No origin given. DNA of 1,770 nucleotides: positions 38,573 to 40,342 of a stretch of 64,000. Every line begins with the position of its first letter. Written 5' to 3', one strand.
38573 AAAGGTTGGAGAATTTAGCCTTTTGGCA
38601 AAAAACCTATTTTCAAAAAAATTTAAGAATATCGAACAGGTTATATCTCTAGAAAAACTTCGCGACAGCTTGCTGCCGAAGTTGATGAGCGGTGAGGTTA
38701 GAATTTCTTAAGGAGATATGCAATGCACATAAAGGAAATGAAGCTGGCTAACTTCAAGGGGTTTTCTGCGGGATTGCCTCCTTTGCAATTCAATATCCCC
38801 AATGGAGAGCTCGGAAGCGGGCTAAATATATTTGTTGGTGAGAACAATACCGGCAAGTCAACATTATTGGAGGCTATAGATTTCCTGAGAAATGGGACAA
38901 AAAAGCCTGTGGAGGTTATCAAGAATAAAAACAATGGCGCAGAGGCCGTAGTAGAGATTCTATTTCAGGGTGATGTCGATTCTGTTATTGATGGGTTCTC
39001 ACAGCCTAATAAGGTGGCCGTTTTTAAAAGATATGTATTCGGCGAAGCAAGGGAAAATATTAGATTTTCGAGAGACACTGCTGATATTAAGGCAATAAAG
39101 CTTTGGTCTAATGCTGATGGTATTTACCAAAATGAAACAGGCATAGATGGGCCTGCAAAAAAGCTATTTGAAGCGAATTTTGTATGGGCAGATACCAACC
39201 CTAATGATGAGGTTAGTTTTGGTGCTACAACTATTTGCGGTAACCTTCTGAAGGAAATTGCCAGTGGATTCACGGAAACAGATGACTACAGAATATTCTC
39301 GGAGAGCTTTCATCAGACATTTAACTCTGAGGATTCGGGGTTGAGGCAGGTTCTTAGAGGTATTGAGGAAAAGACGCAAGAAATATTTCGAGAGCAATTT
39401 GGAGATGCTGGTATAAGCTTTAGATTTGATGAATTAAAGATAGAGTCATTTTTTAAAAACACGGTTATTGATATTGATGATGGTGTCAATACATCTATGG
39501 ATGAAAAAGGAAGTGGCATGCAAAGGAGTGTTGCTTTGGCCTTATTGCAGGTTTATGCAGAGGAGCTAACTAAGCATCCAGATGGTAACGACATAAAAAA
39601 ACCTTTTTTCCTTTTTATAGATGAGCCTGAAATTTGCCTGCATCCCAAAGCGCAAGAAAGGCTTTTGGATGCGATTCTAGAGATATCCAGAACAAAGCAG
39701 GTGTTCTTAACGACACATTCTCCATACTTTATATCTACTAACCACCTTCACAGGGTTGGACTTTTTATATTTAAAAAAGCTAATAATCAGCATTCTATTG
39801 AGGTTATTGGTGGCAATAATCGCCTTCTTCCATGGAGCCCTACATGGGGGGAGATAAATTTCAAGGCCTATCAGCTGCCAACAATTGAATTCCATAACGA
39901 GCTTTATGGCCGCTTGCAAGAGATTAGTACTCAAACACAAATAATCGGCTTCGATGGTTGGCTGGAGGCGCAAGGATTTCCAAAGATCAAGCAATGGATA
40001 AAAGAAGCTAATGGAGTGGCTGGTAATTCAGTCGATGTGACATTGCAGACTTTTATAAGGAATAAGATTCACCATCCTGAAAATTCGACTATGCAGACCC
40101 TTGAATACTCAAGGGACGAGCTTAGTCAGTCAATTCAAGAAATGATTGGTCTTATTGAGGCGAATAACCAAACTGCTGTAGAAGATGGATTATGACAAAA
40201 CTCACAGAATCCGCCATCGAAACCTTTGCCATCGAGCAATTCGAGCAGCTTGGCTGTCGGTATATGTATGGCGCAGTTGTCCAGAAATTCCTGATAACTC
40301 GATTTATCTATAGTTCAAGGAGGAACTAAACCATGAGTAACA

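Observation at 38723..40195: Intact ABC/OLD-type ATPase with a C-terminal RNxxxH (HEPN-like) domain in the PrrC position of a type I R-M operon: candidate R-M-linked abortive-infection nuclease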

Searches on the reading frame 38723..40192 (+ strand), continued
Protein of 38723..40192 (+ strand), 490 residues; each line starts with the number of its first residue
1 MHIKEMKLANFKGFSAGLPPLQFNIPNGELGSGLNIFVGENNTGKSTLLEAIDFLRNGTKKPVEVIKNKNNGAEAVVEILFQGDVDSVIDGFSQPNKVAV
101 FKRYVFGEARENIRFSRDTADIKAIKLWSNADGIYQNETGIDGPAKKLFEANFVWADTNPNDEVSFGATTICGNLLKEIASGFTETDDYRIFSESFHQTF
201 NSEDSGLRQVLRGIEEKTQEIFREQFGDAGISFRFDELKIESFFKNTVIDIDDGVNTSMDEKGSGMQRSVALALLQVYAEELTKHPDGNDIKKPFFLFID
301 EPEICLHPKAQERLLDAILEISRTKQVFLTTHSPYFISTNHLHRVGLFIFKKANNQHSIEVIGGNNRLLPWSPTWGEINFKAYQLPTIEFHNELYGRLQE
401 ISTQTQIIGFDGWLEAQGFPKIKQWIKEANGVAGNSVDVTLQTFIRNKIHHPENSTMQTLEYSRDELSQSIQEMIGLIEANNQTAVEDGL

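Call 82: find_encoding_contigs(protein=P0093, flank=9000, max_places=4)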
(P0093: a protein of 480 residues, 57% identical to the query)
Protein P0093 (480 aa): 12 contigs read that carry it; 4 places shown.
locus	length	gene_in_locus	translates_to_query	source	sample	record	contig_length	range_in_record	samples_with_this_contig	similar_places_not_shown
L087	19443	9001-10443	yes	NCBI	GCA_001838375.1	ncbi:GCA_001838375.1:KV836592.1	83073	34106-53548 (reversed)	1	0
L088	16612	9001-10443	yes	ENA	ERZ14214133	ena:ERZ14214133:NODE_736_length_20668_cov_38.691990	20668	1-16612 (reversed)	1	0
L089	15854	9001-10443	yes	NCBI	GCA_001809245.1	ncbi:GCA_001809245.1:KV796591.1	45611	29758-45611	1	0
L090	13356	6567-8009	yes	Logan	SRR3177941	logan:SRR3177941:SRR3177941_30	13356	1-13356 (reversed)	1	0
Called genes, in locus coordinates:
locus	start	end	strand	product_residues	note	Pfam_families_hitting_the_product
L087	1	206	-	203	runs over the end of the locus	PF08750:CNP1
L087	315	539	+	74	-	PF01206:TusA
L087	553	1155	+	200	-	-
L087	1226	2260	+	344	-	PF01979:Amidohydro_1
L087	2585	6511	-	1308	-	PF18076:FGAR-AT_N, PF18072:FGAR-AT_linker, PF02769:AIRS_C, PF22689:FGAR-AT_PurM_N-like, PF02769:AIRS_C, PF13507:GATase_5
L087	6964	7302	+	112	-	PF00543:P-II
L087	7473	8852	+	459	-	PF01554:MatE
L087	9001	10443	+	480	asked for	PF02463:SMC_N, PF13175:AAA_15, PF13476:AAA_23 (weak), PF13304:AAA_21, PF13175:AAA_15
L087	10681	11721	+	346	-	PF01565:FAD_binding_4, PF02873:MurB_C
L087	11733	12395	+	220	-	PF00440:TetR_N, PF13972:TetR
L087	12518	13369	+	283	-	PF01678:DAP_epimerase, PF02567:PhzC-PhzF (weak), PF01678:DAP_epimerase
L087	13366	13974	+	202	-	-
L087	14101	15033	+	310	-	PF00291:PALP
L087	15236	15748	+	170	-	-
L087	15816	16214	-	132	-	PF06803:DUF1232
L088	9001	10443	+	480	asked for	PF02463:SMC_N, PF13175:AAA_15, PF13476:AAA_23 (weak), PF13304:AAA_21, PF13175:AAA_15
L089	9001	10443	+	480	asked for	PF02463:SMC_N, PF13175:AAA_15, PF13476:AAA_23 (weak), PF13304:AAA_21, PF13175:AAA_15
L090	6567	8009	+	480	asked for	PF02463:SMC_N, PF13175:AAA_15, PF13476:AAA_23 (weak), PF13304:AAA_21, PF13175:AAA_15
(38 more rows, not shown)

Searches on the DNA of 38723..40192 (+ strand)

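Call 38: search_dna_similar(query=L033:8001-9443:+, collection=ecoli_genomes, mode=distant, max_rows=10)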
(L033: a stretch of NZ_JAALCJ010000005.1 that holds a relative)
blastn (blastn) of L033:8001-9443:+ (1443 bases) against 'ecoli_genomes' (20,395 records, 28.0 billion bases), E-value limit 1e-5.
Records with a match: 10; places in all: 10; records where one place covers at least 80% of the query: 10.
Genomes with a match: 10 of 5426; with a place that covers at least 80% of the query: 10. Places per genome that has any: lowest 1, median 1, highest 1. On chromosomes: 10 places; on plasmids: 0.
Best place of each record, by identity: 95-99% 6; 90-95% 4.
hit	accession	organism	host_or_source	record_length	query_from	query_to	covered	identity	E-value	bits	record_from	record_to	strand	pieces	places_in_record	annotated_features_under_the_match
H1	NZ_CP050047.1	Escherichia coli strain 90-1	broiler chicken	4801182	1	1443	100%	97.1%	0e+0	2414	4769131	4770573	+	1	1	ATP-dependent nuclease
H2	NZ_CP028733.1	Escherichia coli strain H2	Homo sapiens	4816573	1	1443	100%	97.1%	0e+0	2414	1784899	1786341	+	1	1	ATP-dependent nuclease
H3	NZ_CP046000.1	Escherichia coli strain 1916D18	swine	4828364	1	1443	100%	97.0%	0e+0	2409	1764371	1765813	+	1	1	ATP-dependent nuclease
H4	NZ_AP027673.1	Escherichia coli strain PSS-07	Homo sapiens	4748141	1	1443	100%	97.0%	0e+0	2409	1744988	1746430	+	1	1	ATP-dependent nuclease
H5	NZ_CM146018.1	Escherichia coli strain XPFI_3_2_complete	Tool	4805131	1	1443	100%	97.0%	0e+0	2409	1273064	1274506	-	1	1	ATP-dependent nuclease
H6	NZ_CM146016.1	Escherichia coli strain YJR_complete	Tool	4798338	1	1443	100%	97.0%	0e+0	2409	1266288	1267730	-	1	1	ATP-dependent nuclease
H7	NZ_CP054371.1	Escherichia coli strain SCU-316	Homo sapiens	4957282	1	1443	100%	92.2%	0e+0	2098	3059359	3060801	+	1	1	ATP-dependent nuclease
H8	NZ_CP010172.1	Escherichia coli strain H8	not applicable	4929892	1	1436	100%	92.3%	0e+0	2094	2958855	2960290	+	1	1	ATP-dependent nuclease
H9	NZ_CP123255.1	Escherichia coli strain YZMc17-1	chicken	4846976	1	1436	100%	92.3%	0e+0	2094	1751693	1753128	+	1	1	ATP-dependent nuclease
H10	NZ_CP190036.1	Escherichia coli strain EC17CM12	chicken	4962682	1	1436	100%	92.3%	0e+0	2094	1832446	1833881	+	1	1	ATP-dependent nuclease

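Call 39: get_annotated_region(hit=H1, flank=9000)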
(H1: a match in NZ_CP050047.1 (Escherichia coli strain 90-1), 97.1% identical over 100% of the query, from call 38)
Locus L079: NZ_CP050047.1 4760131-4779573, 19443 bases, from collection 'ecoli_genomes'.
description: Escherichia coli strain 90-1 chromosome, complete genome
organism: Escherichia coli strain 90-1 (NCBI taxid 562)
replicon: chromosome; assembly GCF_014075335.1
host: broiler chicken; source: -; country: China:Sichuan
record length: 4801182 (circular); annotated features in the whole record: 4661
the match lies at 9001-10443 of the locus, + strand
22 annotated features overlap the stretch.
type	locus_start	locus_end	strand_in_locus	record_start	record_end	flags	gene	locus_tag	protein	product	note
CDS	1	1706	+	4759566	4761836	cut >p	yehB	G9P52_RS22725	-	fimbrial biogenesis outer membrane usher protein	incomplete; partial in the middle of a contig; missing C-terminus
CDS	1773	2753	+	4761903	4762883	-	-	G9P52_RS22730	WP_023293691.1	IS5-like element ISKpn26 family transposase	-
CDS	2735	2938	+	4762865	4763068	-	-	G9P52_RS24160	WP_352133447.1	hypothetical protein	-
CDS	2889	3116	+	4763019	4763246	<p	-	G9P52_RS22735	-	FimD/PapC C-terminal domain-containing protein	incomplete; partial in the middle of a contig; missing N-terminus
CDS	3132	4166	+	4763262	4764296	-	yehA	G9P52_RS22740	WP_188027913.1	putative fimbrial-like adhesin protein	-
CDS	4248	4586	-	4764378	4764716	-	rcnB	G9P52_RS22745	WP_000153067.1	Ni(II)/Co(II) efflux transporter accessory subunit RcnB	-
CDS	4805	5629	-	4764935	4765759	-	rcnA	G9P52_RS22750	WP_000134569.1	nickel/cobalt efflux protein RcnA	-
CDS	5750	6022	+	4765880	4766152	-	rcnR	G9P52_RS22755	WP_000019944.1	Ni(II)/Co(II)-binding transcriptional repressor RcnR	-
CDS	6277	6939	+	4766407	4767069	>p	-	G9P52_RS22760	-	hypothetical protein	incomplete; partial in the middle of a contig; missing C-terminus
CDS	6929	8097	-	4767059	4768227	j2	-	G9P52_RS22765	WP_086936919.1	IS3-like element IS911 family transposase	programmed frameshift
CDS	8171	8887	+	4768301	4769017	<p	-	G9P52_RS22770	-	tyrosine-type recombinase/integrase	incomplete; partial in the middle of a contig; missing N-terminus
CDS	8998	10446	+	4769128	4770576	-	-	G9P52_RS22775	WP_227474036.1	ATP-dependent nuclease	-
CDS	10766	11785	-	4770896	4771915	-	-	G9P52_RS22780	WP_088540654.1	major capsid protein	-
CDS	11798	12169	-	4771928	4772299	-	-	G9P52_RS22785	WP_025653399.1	hypothetical protein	-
CDS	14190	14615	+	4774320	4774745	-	-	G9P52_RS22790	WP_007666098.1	hypothetical protein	-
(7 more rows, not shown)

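Call 40: get_annotated_region(hit=H7, flank=9000)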
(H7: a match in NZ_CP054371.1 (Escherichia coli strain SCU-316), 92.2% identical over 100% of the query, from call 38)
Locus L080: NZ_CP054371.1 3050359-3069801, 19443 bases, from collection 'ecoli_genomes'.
description: Escherichia coli strain SCU-316 chromosome, complete genome
organism: Escherichia coli strain SCU-316 (NCBI taxid 562)
replicon: chromosome; assembly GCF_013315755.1
host: Homo sapiens; source: rectal swab from healthy college student; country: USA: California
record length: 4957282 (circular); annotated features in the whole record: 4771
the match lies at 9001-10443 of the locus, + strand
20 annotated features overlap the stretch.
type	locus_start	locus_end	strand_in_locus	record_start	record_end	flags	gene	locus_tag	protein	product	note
CDS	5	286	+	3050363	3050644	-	yehE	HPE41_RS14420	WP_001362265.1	YehE family protein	-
CDS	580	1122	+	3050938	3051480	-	yehD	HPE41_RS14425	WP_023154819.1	fimbrial protein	-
CDS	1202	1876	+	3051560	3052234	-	yehC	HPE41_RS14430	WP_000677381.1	fimbria/pilus periplasmic chaperone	-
CDS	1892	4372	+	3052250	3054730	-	yehB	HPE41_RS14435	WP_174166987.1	fimbrial biogenesis outer membrane usher protein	-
CDS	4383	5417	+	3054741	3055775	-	-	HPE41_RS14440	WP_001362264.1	fimbrial protein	-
CDS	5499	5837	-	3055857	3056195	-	rcnB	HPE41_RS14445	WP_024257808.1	Ni(II)/Co(II) efflux transporter accessory subunit RcnB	-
CDS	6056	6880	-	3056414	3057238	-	rcnA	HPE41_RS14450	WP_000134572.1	nickel/cobalt efflux protein RcnA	-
CDS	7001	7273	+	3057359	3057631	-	rcnR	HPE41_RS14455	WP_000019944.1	Ni(II)/Co(II)-binding transcriptional repressor RcnR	-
CDS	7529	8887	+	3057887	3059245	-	-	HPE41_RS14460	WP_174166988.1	integrase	-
CDS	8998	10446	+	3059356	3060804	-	-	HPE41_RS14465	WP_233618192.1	ATP-dependent nuclease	-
CDS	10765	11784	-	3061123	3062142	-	-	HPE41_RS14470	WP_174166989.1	major capsid protein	-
CDS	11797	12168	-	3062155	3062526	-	-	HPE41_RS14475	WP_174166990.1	hypothetical protein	-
CDS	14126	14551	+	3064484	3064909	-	-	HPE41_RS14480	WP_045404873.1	hypothetical protein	-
CDS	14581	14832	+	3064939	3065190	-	-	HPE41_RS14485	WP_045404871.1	hypothetical protein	-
CDS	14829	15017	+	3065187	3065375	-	-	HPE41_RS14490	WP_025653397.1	hypothetical protein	-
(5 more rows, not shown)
